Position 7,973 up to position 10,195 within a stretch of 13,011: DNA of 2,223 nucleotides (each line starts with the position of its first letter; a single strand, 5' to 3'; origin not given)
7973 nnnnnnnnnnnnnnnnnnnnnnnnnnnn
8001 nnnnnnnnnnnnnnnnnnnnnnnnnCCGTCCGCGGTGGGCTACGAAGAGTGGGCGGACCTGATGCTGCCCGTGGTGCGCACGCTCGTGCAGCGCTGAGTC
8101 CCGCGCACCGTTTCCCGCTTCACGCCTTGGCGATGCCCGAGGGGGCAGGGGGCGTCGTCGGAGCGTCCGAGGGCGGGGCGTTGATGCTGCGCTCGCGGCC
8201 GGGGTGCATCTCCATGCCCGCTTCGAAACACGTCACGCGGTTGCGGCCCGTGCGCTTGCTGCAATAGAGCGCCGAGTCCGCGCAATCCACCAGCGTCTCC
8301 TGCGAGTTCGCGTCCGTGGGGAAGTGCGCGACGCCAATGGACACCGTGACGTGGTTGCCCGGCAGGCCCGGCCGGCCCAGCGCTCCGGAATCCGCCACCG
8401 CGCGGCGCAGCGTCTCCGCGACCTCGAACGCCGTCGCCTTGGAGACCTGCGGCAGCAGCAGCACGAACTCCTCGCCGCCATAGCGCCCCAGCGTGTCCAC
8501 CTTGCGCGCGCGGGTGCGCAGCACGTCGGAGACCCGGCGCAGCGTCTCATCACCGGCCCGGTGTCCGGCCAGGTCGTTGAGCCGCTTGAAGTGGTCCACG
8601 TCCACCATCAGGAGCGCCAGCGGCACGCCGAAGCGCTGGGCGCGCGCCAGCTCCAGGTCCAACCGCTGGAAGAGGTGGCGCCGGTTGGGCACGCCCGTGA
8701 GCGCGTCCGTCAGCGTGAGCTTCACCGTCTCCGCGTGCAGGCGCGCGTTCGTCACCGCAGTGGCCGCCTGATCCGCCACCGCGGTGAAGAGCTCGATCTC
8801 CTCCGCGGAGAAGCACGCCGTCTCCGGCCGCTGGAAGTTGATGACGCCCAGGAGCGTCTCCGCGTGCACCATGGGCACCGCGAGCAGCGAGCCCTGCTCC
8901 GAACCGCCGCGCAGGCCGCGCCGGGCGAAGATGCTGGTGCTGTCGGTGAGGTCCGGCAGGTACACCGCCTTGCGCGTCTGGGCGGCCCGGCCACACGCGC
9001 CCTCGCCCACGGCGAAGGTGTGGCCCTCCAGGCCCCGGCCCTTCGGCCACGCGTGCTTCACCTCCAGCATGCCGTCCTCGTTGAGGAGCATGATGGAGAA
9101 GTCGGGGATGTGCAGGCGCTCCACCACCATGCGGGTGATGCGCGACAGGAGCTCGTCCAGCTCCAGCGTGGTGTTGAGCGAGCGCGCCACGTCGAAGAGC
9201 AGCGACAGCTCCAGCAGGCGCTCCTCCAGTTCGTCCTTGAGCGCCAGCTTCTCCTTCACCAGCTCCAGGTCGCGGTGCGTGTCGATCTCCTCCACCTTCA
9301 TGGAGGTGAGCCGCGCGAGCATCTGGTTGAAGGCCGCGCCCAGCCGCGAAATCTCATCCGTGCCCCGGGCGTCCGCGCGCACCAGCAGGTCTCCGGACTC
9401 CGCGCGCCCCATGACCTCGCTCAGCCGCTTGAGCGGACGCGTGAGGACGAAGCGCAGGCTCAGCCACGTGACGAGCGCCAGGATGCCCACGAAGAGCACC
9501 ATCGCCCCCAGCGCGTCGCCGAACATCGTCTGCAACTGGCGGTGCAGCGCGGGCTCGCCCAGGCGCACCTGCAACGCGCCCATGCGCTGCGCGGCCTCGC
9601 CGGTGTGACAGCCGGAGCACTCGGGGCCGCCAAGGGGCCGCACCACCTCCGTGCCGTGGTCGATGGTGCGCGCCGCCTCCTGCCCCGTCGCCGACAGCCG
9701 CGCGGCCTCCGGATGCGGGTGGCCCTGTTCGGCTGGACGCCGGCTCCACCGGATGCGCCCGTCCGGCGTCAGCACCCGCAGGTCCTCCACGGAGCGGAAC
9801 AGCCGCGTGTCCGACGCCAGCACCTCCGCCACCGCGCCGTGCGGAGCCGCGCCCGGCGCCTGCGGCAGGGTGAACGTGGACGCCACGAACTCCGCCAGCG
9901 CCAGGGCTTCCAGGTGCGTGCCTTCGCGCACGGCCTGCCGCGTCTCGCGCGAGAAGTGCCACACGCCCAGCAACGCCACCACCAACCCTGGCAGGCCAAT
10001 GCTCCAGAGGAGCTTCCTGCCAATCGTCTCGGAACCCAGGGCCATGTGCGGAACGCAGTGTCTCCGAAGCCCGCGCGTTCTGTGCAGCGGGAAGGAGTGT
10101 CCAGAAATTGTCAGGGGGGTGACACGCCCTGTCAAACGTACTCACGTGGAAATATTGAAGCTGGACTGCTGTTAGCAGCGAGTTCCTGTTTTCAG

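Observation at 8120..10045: Diguanylate cyclase with a CxxCH haem-c motif in its periplasmic sensor domain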

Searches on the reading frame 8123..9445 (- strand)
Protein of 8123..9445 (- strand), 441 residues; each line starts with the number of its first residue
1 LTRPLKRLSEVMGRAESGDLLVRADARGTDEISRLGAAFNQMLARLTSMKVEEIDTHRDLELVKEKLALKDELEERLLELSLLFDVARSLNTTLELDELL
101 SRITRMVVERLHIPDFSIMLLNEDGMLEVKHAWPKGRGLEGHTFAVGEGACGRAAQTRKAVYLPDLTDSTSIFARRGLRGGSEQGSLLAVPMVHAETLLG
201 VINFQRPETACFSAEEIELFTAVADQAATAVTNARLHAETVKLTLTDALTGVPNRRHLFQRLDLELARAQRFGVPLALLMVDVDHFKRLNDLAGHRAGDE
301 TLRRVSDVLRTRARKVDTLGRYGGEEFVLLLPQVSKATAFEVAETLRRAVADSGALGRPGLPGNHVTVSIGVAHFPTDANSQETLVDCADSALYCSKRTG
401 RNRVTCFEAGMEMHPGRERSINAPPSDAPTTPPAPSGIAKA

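Call 82: search_solved_structures(query=window:8123-9445:-, max_evalue=1e-15)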
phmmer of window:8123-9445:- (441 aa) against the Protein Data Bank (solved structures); distinct sequences matched with E-value up to 1e-15: 46.
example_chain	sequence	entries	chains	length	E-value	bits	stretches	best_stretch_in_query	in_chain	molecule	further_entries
5euh_A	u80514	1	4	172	1.6e-35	126.4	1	245-412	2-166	Putative GGDEF domain membrane protein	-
3i5c_A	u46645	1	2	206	6.3e-35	124.4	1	239-410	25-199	Fusion of General control protein GCN4 and WSPR response regulator protein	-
9t28_A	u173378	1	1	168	2.8e-34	122.2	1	246-404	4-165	diguanylate cyclase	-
3i5b_A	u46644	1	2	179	4.2e-34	121.7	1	245-410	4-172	WspR response regulator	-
3bre_A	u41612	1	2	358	6.1e-34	121.1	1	242-412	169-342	Probable two-component response regulator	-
3i5a_A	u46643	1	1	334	5e-33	118.1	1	242-405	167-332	Response regulator/GGDEF domain protein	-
3ign_A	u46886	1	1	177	1.4e-32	116.6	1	240-406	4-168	Diguanylate cyclase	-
1w25_A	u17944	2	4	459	7.8e-31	110.9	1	240-405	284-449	STALKED-CELL DIFFERENTIATION CONTROLLING PROTEIN | RESPONSE REGULATOR PLED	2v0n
2wb4_A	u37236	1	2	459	8.5e-31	110.8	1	240-405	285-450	DIGUANYLATE CYCLASE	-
9g86_A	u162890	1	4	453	1.2e-30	110.3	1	240-405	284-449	Response regulator PleD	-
9g85_A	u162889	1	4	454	1.2e-30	110.3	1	240-405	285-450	Response regulator PleD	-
4zve_A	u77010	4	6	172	5.4e-30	108.1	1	247-414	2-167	Diguanylate cyclase DosC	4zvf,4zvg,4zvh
7e6g_A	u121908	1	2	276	5.2e-29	104.9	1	241-411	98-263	Putative GGDEF domain protein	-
6d9m_A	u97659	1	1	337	7.4e-29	104.4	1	212-405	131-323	Fusion protein of Endolysin,Response receiver sensor diguanylate cyclase, GAF domain-conta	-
5xgb_A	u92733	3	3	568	8.1e-29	104.3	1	245-408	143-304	Uncharacterized protein | Uncharacterized protein PA0861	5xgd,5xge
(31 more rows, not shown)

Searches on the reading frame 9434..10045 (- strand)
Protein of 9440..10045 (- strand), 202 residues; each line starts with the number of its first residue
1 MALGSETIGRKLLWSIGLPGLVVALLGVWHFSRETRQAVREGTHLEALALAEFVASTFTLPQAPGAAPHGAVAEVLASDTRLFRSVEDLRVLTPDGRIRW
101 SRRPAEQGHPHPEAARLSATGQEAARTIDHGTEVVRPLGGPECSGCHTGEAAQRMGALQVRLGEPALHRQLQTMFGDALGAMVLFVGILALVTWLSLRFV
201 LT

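Call 5: find_homologous_proteins(query=window:9440-10045:-, max_evalue=0.001)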
Query seq(202 aa) (202 aa): 2 proteins with E <= 0.001 among 1337 candidates.
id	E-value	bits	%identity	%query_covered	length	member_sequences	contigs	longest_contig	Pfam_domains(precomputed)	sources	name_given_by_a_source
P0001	7.3e-36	142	39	100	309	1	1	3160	PF00672.31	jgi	jgi:methyl-accepting chemotaxis protein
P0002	2.8e-34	137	65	49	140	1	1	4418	-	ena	-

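Call 15: search_protein_representatives(protein=window:9440-10045:-)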
Query: 202 residues. Proteins with E-value up to 0.001 (for the whole library): 24; up to 1e-10: 18; up to 1e-30: 4. The best 24 are listed.
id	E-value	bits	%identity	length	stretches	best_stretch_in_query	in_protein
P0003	9.7e-43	162.4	45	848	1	3-201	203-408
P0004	1.2e-42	162.2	93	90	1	1-88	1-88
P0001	2.3e-36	141.6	44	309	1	3-200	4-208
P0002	8.8e-35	136.5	66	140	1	92-194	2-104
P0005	1.8e-29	119.1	44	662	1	5-199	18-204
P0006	2.3e-26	109.0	43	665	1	3-200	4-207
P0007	2.3e-22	95.9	32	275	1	6-201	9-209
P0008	9.6e-22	93.9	41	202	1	5-190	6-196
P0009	3.4e-21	92.1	49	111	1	6-108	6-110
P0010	1.1e-20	90.5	37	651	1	7-199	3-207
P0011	5.1e-15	72.0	60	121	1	1-68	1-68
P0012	4.4e-13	65.7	39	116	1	69-183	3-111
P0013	1.5e-12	64.0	46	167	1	1-78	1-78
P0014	3.9e-12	62.6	43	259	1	6-121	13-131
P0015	1.6e-11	60.6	39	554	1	81-201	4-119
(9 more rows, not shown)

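Call 21: find_homologous_proteins(query=A1, max_evalue=0.01)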
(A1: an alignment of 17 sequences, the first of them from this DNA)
Query A1 (17 sequences) (204 aa, profile of the alignment): 3 proteins with E <= 0.01 among 8000 candidates.
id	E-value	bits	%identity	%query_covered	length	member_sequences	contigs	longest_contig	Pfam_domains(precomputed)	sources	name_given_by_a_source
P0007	9.5e-71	256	32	94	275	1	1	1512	PF00672.31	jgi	jgi:methyl-accepting chemotaxis protein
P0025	6.9e-38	148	77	52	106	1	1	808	-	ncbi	ncbi:diguanylate cyclase, partial [Pyxidicoccus sp. 3LFB2]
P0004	1.8e-25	108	93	43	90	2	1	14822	-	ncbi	ncbi:diguanylate cyclase, partial [Corallococcus sp. 4LFB]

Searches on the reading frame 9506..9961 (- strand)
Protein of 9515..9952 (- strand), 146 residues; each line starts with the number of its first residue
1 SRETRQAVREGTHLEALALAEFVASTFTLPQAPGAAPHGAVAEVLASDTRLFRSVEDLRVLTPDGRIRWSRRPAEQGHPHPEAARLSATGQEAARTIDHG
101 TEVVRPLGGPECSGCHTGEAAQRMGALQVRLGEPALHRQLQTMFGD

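Call 8: search_solved_structures(query=window:9515-9952:-, max_evalue=10, show_alignments=3)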
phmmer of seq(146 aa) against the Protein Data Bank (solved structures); distinct sequences matched with E-value up to 10: 5.
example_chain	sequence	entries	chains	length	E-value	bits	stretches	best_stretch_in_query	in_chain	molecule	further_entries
5l1u_A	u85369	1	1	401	0.19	14.9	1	43-72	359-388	Pentalenolactone synthase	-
5l1t_A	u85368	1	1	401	0.22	14.7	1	43-72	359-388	Pentalenolactone synthase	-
5l1v_A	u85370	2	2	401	0.28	14.4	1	43-72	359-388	Pentalenolactone synthase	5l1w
5l1s_A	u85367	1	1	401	0.28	14.4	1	43-72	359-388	Pentalenolactone synthase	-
5l1o_A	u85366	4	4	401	0.28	14.3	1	43-72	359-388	Pentalenolactone synthase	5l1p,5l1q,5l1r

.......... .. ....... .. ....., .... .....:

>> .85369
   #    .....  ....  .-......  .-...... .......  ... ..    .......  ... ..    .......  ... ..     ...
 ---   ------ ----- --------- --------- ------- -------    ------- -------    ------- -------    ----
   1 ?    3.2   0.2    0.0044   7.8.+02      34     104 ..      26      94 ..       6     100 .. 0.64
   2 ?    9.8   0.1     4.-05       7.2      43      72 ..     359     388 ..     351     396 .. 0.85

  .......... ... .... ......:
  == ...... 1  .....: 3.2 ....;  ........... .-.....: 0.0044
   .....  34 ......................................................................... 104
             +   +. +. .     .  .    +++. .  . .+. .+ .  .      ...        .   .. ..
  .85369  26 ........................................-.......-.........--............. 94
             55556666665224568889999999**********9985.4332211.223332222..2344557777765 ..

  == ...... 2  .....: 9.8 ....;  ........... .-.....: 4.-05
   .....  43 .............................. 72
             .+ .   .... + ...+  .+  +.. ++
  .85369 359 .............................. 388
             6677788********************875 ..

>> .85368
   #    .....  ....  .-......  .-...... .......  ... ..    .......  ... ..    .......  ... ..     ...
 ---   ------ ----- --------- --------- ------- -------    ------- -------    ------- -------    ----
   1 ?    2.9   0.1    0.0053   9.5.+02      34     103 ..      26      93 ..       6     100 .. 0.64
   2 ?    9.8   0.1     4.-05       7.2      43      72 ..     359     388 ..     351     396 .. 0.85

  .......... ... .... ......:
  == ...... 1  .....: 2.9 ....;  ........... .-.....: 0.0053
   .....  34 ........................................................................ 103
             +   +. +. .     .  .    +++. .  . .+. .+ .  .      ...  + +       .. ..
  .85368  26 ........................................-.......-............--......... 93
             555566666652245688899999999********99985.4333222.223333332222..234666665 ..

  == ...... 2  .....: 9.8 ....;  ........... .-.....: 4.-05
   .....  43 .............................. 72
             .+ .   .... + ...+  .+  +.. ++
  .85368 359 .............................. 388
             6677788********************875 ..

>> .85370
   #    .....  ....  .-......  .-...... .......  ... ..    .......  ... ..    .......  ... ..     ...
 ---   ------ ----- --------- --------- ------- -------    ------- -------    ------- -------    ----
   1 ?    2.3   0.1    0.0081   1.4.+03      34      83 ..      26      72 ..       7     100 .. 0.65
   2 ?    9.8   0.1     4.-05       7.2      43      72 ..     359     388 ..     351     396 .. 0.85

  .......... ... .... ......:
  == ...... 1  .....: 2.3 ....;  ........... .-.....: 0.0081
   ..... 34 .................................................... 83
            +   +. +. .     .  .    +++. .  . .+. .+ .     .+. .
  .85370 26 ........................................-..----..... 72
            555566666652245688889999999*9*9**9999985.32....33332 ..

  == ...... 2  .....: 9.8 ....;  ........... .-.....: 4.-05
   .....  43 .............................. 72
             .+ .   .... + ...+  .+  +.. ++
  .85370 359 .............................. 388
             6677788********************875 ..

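Call 31: predict_structure(alignment_id=A3)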
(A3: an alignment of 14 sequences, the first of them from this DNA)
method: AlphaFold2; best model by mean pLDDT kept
length: 152 residues; sequences in the alignment: 14
mean_pLDDT: 82.5   pTM: 0.76
mean pLDDT of the five models: 82.5, 80.7, 80.0, 77.5, 75.6
residues with pLDDT >= 90: 39; 70-90: 99; 50-70: 12; < 50: 2
segments of 3 or more residues with pLDDT < 50: none
pLDDT, mean of each block of 10 residues (from residue 1): 84 85 83 56 79 83 93 93 94 81 88 77 80 84 78 77
secondary structure, 60 per line:
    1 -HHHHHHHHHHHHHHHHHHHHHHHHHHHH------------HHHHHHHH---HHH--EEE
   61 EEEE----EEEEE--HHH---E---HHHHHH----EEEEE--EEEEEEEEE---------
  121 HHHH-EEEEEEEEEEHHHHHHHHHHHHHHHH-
elements in order: H2-29 H42-49 E58-64 E69-73 H86-91 E96-100 E103-111 H121-124 E126-135 H136-151

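Call 35: fold_search(model_id=the predicted structure, library=pdb)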
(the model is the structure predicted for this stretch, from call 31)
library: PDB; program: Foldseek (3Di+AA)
matches with E <= 10: 421; with E <= 0.001: 6
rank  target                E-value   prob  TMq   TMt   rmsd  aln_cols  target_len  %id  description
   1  9a5d_A                1.3e-04  1.00  0.58  0.17   5.9       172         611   11  Integrative model of WALK-YYCH by crosslinking MS and deep learning (released 2024-09-18)
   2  3b42_A                2.4e-04  1.00  0.33  0.38   7.8        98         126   22  Periplasmic sensor domain of chemotaxis protein GSU0935 (released 2008-04-08)
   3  7dud_A                5.2e-04  1.00  0.55  0.57   4.7       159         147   11  Crystal Structure of erWalK (released 2022-01-19)
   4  4ywz_A                6.3e-04  1.00  0.54  0.55   4.9       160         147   11  Crystal structure of the extracellular receptor domain of the essential sensor kinase WalK from Staphylococcus aureus (released 2016-03-30)
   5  3b47                  6.3e-04  0.99  0.34  0.41  16.5       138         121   22  Periplasmic sensor domain of chemotaxis protein GSU0582 (released 2008-04-08)
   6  3b42_B                7.6e-04  1.00  0.34  0.39   7.5        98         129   22  Periplasmic sensor domain of chemotaxis protein GSU0935 (released 2008-04-08)
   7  3e4o_A                1.1e-03  0.99  0.41  0.27   9.5       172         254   14  Crystal structure of succinate bound state DctB (released 2008-10-21)
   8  3e4p_B                1.4e-03  1.00  0.52  0.35   5.6       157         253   16  Crystal structure of malonate occupied DctB (released 2008-10-21)
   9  3by8                  1.5e-03  1.00  0.58  0.65   4.1       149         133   14  Crystal Structure of the E.coli DcuS Sensor Domain (released 2008-08-12)
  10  5ere                  1.8e-03  1.00  0.50  0.18   5.1       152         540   12  Extracellular ligand binding receptor from Desulfohalobium retbaense DSM5692 (released 2016-08-10)
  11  3lif_A                2.3e-03  1.00  0.53  0.36   6.2       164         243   12  Crystal Structure of the extracellular domain of the putative histidine kinase rpHK1S-Z16 (released 2010-05-05)
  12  3cwf_B                2.6e-03  1.00  0.47  0.62   4.2       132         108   14  Crystal structure of PAS domain of two-component sensor histidine kinase (released 2008-05-06)
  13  5is1                  3.8e-03  1.00  0.56  0.60   4.3       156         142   10  Crystal structure of the extracellular domain of sensor histidine kinase YycG from Staphylococcus aureus at 2.0 Angstrom (released 2016-07-20)
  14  4jgq_A                3.8e-03  0.99  0.49  0.39   6.9       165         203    8  The crystal structure of sporulation kinase D mutant sensor domain, r131a, from Bacillus subtilis subsp in co-crystall (released 2013-05-15)
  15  2j80_A                4.6e-03  0.99  0.45  0.51   5.5       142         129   12  Structure of Citrate-bound Periplasmic Domain of Sensor Histidine Kinase CitA (released 2007-10-23)
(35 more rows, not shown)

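Call 36: search_solved_structures(query=A2, max_evalue=10, show_alignments=5)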
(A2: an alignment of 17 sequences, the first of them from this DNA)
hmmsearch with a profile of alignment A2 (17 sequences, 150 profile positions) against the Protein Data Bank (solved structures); distinct sequences matched with E-value up to 10: 17.
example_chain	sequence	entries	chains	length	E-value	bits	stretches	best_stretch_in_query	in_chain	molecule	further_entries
2c1d_A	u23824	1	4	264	0.15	14.9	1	108-134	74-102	SOXA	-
3jbn_Aa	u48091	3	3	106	0.17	14.7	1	89-124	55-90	60S ribosomal protein eL34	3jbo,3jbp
3j79_a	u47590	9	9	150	0.32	13.8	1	89-125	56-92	60S ribosomal protein eL34 | 60S ribosomal protein L34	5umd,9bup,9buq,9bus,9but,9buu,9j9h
1l0o_C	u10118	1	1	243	0.33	13.7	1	62-110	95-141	sigma factor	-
2fwt_A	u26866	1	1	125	0.46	13.3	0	105-120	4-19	DHC, diheme cytochrome c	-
2fw5_A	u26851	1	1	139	0.6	12.9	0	104-120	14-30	DHC, diheme cytochrome c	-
2rf7_A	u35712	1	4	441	0.61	12.9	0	83-142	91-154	Cytochrome c-552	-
4wjy_A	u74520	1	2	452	0.66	12.8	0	83-142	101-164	Cytochrome c-552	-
9lts_C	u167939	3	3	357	0.71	12.7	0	111-138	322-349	Photosynthetic reaction center cytochrome c subunit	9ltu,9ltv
8yy9_C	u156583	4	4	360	0.77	12.6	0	111-138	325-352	Photosynthetic reaction center cytochrome c subunit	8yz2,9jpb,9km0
7oqr_A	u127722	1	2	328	0.8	12.5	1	82-126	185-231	Ascorbate peroxidase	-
7opt_A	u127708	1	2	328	0.88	12.4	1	82-125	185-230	Ascorbate peroxidase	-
9m8m_C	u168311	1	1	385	1.2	12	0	95-123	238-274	Photosynthetic reaction center cytochrome c subunit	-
8k5o_C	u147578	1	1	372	1.3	11.8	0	109-122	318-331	Photosynthetic reaction center cytochrome c subunit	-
5c2v_A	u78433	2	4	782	1.8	11.4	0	96-121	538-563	HYDRAZINE SYNTHASE ALPHA SUBUNIT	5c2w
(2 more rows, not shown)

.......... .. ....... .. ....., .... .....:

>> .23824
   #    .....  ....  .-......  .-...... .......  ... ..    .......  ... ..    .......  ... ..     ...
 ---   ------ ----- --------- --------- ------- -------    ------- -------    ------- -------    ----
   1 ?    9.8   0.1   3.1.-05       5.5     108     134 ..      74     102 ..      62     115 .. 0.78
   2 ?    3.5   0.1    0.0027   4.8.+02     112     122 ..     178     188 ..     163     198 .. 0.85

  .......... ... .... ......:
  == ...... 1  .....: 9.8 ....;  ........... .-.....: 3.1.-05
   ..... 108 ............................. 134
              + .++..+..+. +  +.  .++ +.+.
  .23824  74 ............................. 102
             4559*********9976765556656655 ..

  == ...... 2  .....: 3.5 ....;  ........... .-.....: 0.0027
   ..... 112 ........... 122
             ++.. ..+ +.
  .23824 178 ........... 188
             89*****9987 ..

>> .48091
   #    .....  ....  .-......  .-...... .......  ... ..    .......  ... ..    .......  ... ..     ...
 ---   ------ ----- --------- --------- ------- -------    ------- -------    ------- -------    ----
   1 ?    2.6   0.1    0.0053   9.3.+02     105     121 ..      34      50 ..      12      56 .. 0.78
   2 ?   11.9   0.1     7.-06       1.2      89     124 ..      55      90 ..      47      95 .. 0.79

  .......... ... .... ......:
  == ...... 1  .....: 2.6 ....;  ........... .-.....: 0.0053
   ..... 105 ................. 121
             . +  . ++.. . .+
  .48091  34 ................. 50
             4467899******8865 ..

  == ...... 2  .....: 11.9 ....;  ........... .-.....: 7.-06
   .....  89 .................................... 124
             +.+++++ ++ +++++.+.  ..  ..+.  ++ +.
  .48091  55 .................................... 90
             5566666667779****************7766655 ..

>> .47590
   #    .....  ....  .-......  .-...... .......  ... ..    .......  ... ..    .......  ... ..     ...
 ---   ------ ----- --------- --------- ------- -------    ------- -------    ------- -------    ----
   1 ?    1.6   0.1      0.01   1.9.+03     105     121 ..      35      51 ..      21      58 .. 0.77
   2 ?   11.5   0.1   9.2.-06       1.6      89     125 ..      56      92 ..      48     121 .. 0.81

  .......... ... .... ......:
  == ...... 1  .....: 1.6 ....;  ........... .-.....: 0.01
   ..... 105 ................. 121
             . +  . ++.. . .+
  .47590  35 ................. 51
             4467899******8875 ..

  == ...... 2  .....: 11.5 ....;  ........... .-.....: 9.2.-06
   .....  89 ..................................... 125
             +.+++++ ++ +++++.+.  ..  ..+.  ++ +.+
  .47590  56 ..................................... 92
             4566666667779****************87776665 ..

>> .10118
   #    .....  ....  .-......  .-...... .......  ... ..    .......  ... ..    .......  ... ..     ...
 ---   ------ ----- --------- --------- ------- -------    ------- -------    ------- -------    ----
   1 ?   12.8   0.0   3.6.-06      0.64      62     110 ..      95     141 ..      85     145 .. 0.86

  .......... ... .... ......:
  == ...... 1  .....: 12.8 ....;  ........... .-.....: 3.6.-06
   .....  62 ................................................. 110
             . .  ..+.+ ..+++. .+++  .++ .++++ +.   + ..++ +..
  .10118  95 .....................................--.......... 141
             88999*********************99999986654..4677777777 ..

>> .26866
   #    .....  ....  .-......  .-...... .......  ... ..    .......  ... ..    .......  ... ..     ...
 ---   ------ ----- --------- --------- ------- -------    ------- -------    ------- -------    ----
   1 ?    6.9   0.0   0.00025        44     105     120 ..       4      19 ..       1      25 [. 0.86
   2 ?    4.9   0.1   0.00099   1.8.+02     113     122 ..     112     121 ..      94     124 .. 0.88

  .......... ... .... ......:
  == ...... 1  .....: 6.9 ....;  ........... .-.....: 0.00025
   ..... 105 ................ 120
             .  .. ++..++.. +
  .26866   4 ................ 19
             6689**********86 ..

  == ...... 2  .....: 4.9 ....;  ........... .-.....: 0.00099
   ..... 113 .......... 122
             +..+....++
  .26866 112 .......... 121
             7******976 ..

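Call 37: search_protein_families(library=pfam, alignment_id=A2, max_evalue=10)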
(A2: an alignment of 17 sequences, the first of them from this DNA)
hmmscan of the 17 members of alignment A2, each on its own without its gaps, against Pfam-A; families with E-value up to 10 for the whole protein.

A. member 1, seq(152 aa): 0 families

B. families by the number of members that match (of 17 scanned): 9 families
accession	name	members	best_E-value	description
PF17203.10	sCache_3_2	2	0.037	Single cache domain 3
PF09699.15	Paired_CXXCH_1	2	0.058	Doubled CXXCH motif (Paired_CXXCH_1)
PF08148.17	DSHCT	1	0.021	DSHCT (NUC185) domain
PF11845.13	Tll0287-like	1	0.03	Tll0287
PF12502.13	DUF3710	1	0.031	Protein of unknown function (DUF3710)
PF14827.12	dCache_3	1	0.09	Double sensory domain of two-component sensor kinase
PF15605.11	Ntox28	1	0.11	Bacterial toxin 28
PF11869.14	DUF3389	1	0.19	Protein of unknown function (DUF3389)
PF10910.14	Phage_gene29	1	0.53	Phage gene 29 protein family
